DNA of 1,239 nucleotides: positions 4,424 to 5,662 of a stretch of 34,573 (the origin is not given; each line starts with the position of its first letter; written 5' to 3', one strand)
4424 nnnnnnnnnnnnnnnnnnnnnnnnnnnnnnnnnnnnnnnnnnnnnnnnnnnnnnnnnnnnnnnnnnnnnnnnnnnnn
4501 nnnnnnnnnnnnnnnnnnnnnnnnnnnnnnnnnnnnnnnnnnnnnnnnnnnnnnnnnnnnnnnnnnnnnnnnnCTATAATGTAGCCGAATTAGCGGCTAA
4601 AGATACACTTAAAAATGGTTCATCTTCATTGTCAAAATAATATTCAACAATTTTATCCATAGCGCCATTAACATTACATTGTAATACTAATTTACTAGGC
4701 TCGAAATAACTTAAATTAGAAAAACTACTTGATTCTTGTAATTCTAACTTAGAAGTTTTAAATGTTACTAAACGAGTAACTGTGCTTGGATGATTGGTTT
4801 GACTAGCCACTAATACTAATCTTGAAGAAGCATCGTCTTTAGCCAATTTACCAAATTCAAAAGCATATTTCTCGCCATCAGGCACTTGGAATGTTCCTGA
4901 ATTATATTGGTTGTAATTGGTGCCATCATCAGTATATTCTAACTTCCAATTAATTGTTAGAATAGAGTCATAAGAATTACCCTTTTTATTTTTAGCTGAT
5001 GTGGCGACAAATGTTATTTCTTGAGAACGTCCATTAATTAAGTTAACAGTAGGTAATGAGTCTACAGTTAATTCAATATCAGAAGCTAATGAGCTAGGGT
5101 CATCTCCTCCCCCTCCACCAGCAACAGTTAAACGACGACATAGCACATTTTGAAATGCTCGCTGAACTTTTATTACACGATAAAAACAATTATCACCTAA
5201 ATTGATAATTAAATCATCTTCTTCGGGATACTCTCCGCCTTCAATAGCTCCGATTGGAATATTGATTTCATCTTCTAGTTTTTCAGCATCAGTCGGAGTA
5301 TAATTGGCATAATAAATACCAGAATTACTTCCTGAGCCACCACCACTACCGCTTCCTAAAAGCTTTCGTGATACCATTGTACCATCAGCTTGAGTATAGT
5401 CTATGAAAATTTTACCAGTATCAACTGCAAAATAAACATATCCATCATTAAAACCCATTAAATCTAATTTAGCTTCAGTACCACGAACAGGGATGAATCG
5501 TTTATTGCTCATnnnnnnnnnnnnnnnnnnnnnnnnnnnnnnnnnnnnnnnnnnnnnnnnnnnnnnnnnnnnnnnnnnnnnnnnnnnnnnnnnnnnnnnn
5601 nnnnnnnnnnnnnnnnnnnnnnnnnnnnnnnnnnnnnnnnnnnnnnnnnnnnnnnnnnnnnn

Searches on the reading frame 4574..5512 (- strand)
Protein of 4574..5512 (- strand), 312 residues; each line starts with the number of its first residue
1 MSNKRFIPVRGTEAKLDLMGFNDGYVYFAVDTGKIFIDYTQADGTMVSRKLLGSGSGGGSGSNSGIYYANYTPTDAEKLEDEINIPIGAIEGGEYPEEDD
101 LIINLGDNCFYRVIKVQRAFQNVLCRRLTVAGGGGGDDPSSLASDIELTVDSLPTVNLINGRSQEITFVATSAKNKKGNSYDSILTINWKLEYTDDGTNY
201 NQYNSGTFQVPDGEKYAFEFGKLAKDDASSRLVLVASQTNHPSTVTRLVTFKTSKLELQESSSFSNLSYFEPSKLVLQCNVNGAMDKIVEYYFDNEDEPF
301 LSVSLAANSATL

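Call 38: find_encoding_contigs(protein=window:4574-5512:-, flank=10000, max_places=4)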
Protein window:4574-5512:- (312 aa): 4 contigs read that carry it; 1 place shown.
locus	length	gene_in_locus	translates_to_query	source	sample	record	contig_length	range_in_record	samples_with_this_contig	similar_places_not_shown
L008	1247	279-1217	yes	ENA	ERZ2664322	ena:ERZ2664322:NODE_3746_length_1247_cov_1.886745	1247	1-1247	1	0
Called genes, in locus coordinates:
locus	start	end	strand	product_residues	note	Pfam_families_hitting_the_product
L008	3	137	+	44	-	?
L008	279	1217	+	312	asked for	-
